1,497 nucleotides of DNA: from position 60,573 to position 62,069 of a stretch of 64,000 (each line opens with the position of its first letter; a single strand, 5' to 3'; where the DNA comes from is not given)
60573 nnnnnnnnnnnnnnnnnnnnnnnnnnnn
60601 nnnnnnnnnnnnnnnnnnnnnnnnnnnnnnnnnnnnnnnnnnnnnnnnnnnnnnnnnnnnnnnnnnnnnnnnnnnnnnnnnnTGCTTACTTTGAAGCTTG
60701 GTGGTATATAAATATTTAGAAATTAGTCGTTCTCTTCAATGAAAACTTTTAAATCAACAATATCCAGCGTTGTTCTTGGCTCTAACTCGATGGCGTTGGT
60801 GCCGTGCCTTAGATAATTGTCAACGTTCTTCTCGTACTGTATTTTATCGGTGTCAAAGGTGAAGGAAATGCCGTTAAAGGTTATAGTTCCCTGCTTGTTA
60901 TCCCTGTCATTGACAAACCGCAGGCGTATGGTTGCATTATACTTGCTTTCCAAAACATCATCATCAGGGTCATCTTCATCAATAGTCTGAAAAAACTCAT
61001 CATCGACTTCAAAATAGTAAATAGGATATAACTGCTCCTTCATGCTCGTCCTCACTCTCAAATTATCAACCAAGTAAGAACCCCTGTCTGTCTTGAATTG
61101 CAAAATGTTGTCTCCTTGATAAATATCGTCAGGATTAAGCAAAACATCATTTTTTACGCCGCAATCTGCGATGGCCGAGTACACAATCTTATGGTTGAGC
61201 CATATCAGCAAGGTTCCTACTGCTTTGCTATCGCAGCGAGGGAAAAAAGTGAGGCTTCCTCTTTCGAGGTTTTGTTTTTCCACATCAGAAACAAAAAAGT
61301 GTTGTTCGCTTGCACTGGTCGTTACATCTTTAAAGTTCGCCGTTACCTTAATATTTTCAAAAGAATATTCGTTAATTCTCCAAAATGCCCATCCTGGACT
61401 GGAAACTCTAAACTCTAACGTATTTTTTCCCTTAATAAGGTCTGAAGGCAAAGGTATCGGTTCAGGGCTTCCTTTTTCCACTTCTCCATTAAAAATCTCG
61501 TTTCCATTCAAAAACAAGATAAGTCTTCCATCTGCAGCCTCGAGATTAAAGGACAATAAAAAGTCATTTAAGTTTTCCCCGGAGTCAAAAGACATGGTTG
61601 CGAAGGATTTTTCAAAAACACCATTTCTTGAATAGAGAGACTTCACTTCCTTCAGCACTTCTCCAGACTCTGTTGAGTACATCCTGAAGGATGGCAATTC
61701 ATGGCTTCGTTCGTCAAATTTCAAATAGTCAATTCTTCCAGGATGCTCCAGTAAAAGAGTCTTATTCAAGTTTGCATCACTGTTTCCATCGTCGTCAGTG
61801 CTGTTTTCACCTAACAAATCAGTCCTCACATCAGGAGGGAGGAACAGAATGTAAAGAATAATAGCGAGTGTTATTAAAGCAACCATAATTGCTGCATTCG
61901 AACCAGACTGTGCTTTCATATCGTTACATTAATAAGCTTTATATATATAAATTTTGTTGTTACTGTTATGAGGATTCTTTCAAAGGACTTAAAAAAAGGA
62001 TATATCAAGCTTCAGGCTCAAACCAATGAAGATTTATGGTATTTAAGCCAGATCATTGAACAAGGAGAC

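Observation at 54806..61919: Five-gene co-directional cell-surface cluster: NlpC/P60 polytopic membrane protein plus three paralogous lipoproteins and a membrane-anchored secreted protein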

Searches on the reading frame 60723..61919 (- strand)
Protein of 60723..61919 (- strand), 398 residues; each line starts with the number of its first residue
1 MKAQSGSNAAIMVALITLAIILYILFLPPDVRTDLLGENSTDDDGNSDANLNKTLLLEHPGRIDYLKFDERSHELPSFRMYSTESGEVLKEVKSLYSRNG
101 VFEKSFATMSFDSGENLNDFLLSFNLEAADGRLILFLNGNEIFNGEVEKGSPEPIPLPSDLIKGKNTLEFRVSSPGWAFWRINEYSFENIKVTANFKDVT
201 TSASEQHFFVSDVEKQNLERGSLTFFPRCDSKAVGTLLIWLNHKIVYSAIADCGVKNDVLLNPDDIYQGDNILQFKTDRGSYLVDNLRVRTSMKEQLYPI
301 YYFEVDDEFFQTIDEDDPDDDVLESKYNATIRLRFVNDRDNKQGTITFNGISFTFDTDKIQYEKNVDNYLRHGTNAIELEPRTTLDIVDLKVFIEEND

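Call 3: search_protein_families(library=pfam, proteins=[window:60723-61919:-], max_evalue=1)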
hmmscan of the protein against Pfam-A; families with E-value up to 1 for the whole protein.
window:60723-61919:- (398 aa): 0 families

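Call 4: search_protein_families(library=ncbifam, proteins=[window:60723-61919:-], max_evalue=1)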
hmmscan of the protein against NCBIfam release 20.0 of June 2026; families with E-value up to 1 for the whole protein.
window:60723-61919:- (398 aa): 0 families

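Call 22: search_solved_structures(query=window:60723-61919:-, max_evalue=1)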
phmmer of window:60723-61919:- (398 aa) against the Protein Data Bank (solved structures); distinct sequences matched with E-value up to 1: 2.
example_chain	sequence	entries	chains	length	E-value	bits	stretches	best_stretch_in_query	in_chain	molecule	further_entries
4jf8_A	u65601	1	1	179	0.87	11.8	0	303-349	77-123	TrwG component of type IV secretion system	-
1nh2_C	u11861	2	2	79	0.92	11.7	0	306-361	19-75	Transcription initiation factor IIA large chain | PROTEIN (TRANSCRIPTION FACTOR IIA - TOA1C SUBUNIT)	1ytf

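Call 49: find_related_loci(query=A6, collection=genome_contigs, flank=10000)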
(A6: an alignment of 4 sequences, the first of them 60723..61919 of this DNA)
Query A6 (398 aa) in genome_contigs; peptide patterns used: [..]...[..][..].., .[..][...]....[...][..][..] (x = any residue, [..] = any of these).
230 stretches matched a pattern; 118 encode a relative of the query (tblastn E <= 1e-3); the best 80 are kept; 80 distinct loci.
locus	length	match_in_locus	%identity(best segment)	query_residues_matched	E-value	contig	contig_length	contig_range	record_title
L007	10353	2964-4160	51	2-398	5e-135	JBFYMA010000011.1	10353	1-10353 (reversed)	MAG: Nanoarchaeota archaeon isolate PPR_0050 k121_4639109, whole genome shotgun sequence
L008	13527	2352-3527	45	4-398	7e-104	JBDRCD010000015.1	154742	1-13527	MAG: archaeon isolate MEGAHIT-group-1.168 k141_4649214, whole genome shotgun sequence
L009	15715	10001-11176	42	4-396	2e-101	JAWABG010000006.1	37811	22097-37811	MAG: Candidatus Woesearchaeota archaeon isolate JZ-4_201803_bins_322 JZ-4_201803_bins_322_scaffold_6, whole genome shotg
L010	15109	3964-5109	41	2-395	2e-95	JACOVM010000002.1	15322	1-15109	MAG: Candidatus Woesearchaeota archaeon isolate NC_groundwater_100_Ag_S-0.1um_44_44 S_p1_S3_170907_scaffold_34599, whole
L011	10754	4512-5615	42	22-396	4e-94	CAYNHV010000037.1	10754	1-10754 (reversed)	MAG TPA_asm: uncultured Methanosarcinales archaeon isolate SRP141376_co2_308 genome assembly, contig: NODE_11672_length_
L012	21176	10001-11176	44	2-398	9e-93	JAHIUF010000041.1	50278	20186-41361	MAG: Nanoarchaeota archaeon isolate MM_PC_MetaG.mb.241 MM_PC_MetaG.mb.241_k141_922119, whole genome shotgun sequence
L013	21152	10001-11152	39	2-392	8e-92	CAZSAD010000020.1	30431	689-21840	MAG TPA_asm: uncultured Methanosarcinales archaeon isolate SRP062349_co5_133 genome assembly, contig: NODE_375_length_30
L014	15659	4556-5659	40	23-396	1e-88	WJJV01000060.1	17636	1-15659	MAG: Candidatus Woesearchaeota archaeon isolate Bin_534 k141_2067272, whole genome shotgun sequence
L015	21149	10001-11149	39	2-394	2e-86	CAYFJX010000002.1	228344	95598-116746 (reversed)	MAG TPA_asm: uncultured Methanosarcinales archaeon isolate ERP019367_co2_72 genome assembly, contig: NODE_52_length_2283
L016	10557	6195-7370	40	2-396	3e-85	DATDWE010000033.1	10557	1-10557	MAG TPA_asm: Candidatus Nanoarchaeia archaeon isolate SMAG_U8102 k141_1551361, whole genome shotgun sequence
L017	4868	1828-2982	39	2-394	6e-82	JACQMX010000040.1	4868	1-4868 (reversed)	MAG: Candidatus Woesearchaeota archaeon isolate NC_groundwater_1240_Ag_S-0.1um_45_29 S_p1_S3_coassembly_k141_1188825, wh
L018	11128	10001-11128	39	2-384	1e-81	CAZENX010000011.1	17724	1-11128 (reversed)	MAG TPA_asm: uncultured Methanosarcinales archaeon isolate binchicken_co178_239 genome assembly, contig: NODE_4082_lengt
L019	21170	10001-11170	38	2-394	9e-80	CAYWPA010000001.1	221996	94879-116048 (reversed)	MAG TPA_asm: uncultured Methanosarcinales archaeon isolate ERP125453_co1_72 genome assembly, contig: NODE_10_length_2219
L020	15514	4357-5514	38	3-392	2e-79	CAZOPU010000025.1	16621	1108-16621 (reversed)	MAG TPA_asm: uncultured Methanosarcinales archaeon isolate SRP167436_co1_361 genome assembly, contig: NODE_5572_length_1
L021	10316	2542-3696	36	3-392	2e-78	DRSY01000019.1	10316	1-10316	MAG TPA_asm: Candidatus Woesearchaeota archaeon isolate HyVt-71 Ga0136651_10002378, whole genome shotgun sequence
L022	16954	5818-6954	36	2-392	1e-77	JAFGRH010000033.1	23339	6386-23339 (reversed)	MAG: Candidatus Woesearchaeota archaeon isolate Zod_Metabat.822 k87_6695904, whole genome shotgun sequence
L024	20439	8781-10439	42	2-396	3e-77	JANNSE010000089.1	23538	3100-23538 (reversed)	MAG: Candidatus Woesearchaeota archaeon isolate SOY_31_metabat_27 SOY_31_k141_3090047, whole genome shotgun sequence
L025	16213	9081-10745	42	2-397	6e-77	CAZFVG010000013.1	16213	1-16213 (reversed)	MAG TPA_asm: uncultured Methanosarcinales archaeon isolate binchicken_co54_27 genome assembly, contig: NODE_6373_length_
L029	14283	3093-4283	38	2-396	6e-75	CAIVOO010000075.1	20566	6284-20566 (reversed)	uncultured archaeon isolate AM-sed-core3-D1_bin-502 genome assembly, contig: bin-502:075/159, whole genome shotgun seque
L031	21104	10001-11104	35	23-398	2e-74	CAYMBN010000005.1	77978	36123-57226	MAG TPA_asm: uncultured Methanosarcinales archaeon isolate SRP077602_co2_87 genome assembly, contig: NODE_443_length_779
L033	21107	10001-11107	38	21-394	3e-74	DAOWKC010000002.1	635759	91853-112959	MAG TPA_asm: Candidatus Woesearchaeota archaeon isolate CSMAG_2085 CSMAG_2085_k141_456089_length_635759_cov_22.4599, who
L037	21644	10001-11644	39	2-392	2e-73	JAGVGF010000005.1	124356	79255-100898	MAG: archaeon isolate DeMMO2_15 c_000000042165, whole genome shotgun sequence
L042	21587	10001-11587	40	5-398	3e-72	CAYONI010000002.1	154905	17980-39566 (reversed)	MAG TPA_asm: uncultured Methanosarcinales archaeon isolate SRP191223_co1_272 genome assembly, contig: NODE_15_length_154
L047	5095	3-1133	36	15-392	1e-69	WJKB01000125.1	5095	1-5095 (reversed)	MAG: Candidatus Woesearchaeota archaeon isolate Bin_568 k141_4414728, whole genome shotgun sequence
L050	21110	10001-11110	36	20-395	3e-69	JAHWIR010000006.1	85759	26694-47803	MAG: Candidatus Woesearchaeota archaeon isolate YT2_768 k127_14269681, whole genome shotgun sequence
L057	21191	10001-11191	34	5-391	3e-67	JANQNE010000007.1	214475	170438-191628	MAG: Candidatus Nanoarchaeia archaeon isolate PL23a_bin.30 k99_2882384, whole genome shotgun sequence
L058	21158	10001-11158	35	3-392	5e-67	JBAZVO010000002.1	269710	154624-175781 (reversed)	MAG: Candidatus Woesearchaeota archaeon isolate SO_2017_GW1_254 NODE_330_length_269710_cov_5.866238_OW334_2017, whole ge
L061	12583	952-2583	37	6-395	3e-66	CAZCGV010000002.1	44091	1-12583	MAG TPA_asm: uncultured Methanosarcinales archaeon isolate binchicken_co42_508 genome assembly, contig: NODE_667_length_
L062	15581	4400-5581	33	2-395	7e-66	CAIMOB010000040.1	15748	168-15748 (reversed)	uncultured archaeon isolate AlinenSediments_bin-2373 genome assembly, contig: bin-2373:40/60, whole genome shotgun seque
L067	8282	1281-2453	37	5-395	7e-65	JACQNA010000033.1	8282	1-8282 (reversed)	MAG: Candidatus Woesearchaeota archaeon isolate NC_groundwater_1243_Ag_S-0.1um_52_42 S_p1_S3_coassembly_k141_600460, who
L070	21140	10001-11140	35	2-392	1e-63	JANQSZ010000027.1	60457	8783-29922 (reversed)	MAG: Candidatus Nanoarchaeia archaeon isolate IP29b_bin.165 k99_1927592, whole genome shotgun sequence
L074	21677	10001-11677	37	5-396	3e-63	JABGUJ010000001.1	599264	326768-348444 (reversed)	MAG: Candidatus Woesearchaeota archaeon isolate SI034_bin151 k141_2074571, whole genome shotgun sequence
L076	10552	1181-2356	34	5-396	1e-62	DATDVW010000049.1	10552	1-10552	MAG TPA_asm: Candidatus Nanoarchaeia archaeon isolate SMAG_U8094 k141_1127559, whole genome shotgun sequence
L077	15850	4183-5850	37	2-392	4e-62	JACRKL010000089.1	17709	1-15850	MAG: Candidatus Woesearchaeota archaeon isolate NC_groundwater_1854_Pr3_B-0.1um_45_49 SR-2_scaffold_141_2578101, whole g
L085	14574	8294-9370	32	28-395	1e-58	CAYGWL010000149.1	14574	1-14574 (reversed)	MAG TPA_asm: uncultured Methanosarcinales archaeon isolate ERP119294_co2_8 genome assembly, contig: k141_949056, whole g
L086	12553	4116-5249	30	6-392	5e-57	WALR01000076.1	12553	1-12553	MAG: Candidatus Woesearchaeota archaeon isolate S014_52_esom k151_233715, whole genome shotgun sequence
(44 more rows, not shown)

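Call 53: search_protein_families(library=pfam, max_evalue=0.01, proteins=[L074:11731-15849:+, L085:9495-12182:+, L015:11261-13810:+, L047:1124-3610:+, L070:11170-13656:+, L029:4330-6774:+, L062:5585-7897:+, L057:11252-13615:+, L019:11215-13422:+, L022:7087-9366:+])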
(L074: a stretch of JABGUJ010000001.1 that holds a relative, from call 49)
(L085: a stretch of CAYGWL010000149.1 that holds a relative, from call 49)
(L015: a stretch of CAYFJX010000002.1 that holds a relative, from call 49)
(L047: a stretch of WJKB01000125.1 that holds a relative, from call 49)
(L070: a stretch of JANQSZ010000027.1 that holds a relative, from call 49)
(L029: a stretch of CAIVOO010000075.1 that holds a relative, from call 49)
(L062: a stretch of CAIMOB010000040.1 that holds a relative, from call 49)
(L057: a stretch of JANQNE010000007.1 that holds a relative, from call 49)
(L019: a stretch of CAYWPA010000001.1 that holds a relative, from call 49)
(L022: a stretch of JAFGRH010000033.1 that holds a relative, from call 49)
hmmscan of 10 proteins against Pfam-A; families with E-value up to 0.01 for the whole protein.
L074:11731-15849:+ (1373 aa): 1 family
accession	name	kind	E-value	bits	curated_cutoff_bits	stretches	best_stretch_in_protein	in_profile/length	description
PF01551.29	Peptidase_M23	-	7.4e-17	61.8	28.7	1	947-1052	3-90/96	Peptidase family M23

L085:9495-12182:+ (896 aa): 1 family
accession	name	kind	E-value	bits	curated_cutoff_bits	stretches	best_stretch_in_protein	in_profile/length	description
PF01464.25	SLT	-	0.0031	17.5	21.3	1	718-803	3-82/117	Transglycosylase SLT domain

L015:11261-13810:+ (850 aa): 1 family
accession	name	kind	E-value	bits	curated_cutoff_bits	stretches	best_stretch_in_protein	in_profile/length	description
PF01464.25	SLT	-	1.8e-11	44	21.3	1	641-686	3-48/117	Transglycosylase SLT domain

L047:1124-3610:+ (829 aa): 1 family
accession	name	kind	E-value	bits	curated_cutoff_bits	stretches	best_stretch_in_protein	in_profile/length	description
PF00801.26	PKD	-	0.00025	21.4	23.5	1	718-799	2-65/80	PKD domain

L070:11170-13656:+ (829 aa): 0 families

L029:4330-6774:+ (815 aa): 1 family
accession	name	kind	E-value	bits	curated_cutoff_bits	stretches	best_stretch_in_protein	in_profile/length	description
PF01464.25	SLT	-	6.9e-19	68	21.3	1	638-743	14-111/117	Transglycosylase SLT domain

L062:5585-7897:+ (771 aa): 1 family
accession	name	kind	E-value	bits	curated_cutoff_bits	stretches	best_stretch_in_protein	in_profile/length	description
PF01464.25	SLT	-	1.7e-16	60.3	21.3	1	598-712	9-114/117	Transglycosylase SLT domain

L057:11252-13615:+ (788 aa): 2 families
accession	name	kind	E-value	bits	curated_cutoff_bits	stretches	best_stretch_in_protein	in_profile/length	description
PF01464.25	SLT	-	0.002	18.1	21.3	1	639-736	3-82/117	Transglycosylase SLT domain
PF13425.11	O-antigen_lig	-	0.0075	15.6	31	0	114-258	162-300/462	O-antigen ligase like membrane protein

L019:11215-13422:+ (736 aa): 1 family
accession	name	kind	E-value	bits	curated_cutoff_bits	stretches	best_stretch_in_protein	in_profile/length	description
PF01464.25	SLT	-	1e-11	44.9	21.3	1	597-705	11-95/117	Transglycosylase SLT domain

L022:7087-9366:+ (760 aa): 0 families

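Call 67: search_protein_families(library=phrogs, proteins=[window:60723-61919:-], max_evalue=0.01)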
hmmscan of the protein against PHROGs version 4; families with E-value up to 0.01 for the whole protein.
window:60723-61919:- (398 aa): 0 families

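Call 72: search_solved_structures(query=A6, max_evalue=1)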
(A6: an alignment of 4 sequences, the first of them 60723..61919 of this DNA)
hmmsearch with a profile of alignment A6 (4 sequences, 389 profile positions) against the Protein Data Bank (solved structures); distinct sequences matched with E-value up to 1: 0.

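Call 82: search_protein_families(library=pfam, proteins=[L042:13137-16754:+, L037:13476-16202:+, L025:12457-14301:+, L061:4899-6695:+, L024:8697-10445:+, L077:3781-5859:+, L061:790-2583:+], max_evalue=0.01)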
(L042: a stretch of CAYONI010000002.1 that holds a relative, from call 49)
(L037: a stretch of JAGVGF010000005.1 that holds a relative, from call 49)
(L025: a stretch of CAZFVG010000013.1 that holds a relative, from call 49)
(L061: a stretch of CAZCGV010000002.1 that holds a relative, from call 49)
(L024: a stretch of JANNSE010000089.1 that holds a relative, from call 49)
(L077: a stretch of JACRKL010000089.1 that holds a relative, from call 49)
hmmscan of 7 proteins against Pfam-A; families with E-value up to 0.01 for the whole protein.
L042:13137-16754:+ (1206 aa): 0 families

L037:13476-16202:+ (909 aa): 0 families

L025:12457-14301:+ (615 aa): 0 families

L061:4899-6695:+ (599 aa): 0 families

L024:8697-10445:+ (583 aa): 0 families

L077:3781-5859:+ (693 aa): 1 family
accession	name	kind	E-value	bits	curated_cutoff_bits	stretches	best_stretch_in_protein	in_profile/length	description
PF03170.19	BcsB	-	0.0017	17.3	21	0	248-318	25-106/606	Bacterial cellulose synthase subunit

L061:790-2583:+ (598 aa): 0 families

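Call 103: find_related_loci(query=A6, collection=viral_contigs, flank=5000)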
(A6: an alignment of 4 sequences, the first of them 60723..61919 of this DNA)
Query A6 (398 aa) in viral_contigs; peptide patterns used: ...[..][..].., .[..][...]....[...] (x = any residue, [..] = any of these).
600 stretches matched a pattern, but none encodes a relative of the query by tblastn (E <= 1e-3).

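Call 106: search_protein_families(library=pfam, proteins=[L067:4549-6150:+, L076:4443-6083:+, L013:11617-14391:+, L031:11114-13837:+, L086:5265-7886:+, L033:11276-13177:+, L050:11180-13051:+, L012:11220-13724:+, L014:5711-8044:+, L058:11181-13538:+], max_evalue=0.001)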
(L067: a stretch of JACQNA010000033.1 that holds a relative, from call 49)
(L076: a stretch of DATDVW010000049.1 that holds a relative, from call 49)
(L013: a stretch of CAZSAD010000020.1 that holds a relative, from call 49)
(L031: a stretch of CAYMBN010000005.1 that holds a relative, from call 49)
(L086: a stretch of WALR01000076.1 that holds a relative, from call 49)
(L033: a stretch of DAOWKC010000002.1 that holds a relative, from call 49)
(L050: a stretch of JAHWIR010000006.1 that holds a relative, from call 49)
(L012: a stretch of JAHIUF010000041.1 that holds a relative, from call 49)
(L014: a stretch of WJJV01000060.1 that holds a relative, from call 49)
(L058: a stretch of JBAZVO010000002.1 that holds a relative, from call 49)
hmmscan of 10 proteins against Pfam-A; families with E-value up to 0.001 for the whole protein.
L067:4549-6150:+ (534 aa): 2 families
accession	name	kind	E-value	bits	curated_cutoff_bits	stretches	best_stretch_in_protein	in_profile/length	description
PF01464.25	SLT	-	1.3e-21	76.7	21.3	1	383-489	2-108/117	Transglycosylase SLT domain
PF19489.4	SLT_4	-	5.1e-05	23.4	27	1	378-428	32-80/184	Transglycosylase SLT domain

L076:4443-6083:+ (547 aa): 1 family
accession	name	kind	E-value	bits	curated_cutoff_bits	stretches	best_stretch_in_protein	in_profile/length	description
PF01464.25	SLT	-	5.6e-20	71.5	21.3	1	388-503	2-103/117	Transglycosylase SLT domain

L013:11617-14391:+ (925 aa): 1 family
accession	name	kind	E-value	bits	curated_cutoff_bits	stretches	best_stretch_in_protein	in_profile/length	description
PF01551.29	Peptidase_M23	-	6.2e-15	55.6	28.7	1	798-908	3-96/96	Peptidase family M23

L031:11114-13837:+ (908 aa): 0 families

L086:5265-7886:+ (874 aa): 1 family
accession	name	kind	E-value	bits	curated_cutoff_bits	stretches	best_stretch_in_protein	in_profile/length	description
PF01551.29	Peptidase_M23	-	5.7e-16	58.9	28.7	1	725-808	1-77/96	Peptidase family M23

L033:11276-13177:+ (634 aa): 0 families

L050:11180-13051:+ (624 aa): 0 families

L012:11220-13724:+ (835 aa): 0 families

L014:5711-8044:+ (778 aa): 0 families

L058:11181-13538:+ (786 aa): 0 families
